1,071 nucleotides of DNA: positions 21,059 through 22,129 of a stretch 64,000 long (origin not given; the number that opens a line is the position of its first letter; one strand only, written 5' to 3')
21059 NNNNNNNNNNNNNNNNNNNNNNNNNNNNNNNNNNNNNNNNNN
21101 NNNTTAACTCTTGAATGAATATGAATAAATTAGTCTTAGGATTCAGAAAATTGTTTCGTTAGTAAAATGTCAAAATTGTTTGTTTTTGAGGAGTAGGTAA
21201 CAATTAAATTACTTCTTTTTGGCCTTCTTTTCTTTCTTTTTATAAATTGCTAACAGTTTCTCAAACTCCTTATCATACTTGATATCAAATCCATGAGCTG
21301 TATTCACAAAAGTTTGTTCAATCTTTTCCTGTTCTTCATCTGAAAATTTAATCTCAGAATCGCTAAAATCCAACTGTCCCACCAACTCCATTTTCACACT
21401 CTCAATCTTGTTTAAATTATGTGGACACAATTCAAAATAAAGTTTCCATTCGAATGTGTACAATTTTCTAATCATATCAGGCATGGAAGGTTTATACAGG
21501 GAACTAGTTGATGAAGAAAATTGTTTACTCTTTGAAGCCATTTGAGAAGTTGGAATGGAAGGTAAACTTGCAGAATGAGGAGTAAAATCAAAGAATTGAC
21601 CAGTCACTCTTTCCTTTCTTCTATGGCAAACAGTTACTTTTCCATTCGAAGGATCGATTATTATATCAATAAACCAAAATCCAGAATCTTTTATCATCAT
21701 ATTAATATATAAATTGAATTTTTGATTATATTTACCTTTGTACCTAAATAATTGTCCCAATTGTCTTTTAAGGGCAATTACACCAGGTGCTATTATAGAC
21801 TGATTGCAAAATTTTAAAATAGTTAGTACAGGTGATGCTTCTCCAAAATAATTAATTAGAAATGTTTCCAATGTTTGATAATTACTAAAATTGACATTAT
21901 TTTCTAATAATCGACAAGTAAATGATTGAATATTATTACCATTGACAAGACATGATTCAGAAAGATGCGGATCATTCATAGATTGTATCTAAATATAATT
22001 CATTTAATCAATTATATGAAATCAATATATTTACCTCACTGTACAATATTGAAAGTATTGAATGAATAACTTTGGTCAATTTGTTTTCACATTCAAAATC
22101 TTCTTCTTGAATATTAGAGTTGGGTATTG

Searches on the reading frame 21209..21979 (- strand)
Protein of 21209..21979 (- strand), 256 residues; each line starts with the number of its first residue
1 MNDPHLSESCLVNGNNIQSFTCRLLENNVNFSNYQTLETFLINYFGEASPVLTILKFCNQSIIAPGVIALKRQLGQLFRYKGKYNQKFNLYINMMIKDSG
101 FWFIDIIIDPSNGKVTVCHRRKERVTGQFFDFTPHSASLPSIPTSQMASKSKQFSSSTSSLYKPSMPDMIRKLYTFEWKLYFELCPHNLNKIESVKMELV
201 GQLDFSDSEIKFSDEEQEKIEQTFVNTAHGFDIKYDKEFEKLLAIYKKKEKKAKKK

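Call 8: search_protein_families(library=pfam, max_evalue=0.1, proteins=[window:21209-21979:-])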
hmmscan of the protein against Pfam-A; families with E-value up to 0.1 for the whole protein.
window:21209-21979:- (256 aa): 3 families
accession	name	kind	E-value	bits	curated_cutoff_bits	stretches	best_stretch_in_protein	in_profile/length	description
PF24929.1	GlfB_C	-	6.7e-13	49.1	27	1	28-132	95-182/227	GlfB-like, C-terminal domain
PF03105.24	SPX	-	0.0035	17.9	27.8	1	135-255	75-164/340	SPX domain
PF24988.1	NEW1_HB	-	0.069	13.7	27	0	8-48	27-67/87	NEW1 helical bundle domain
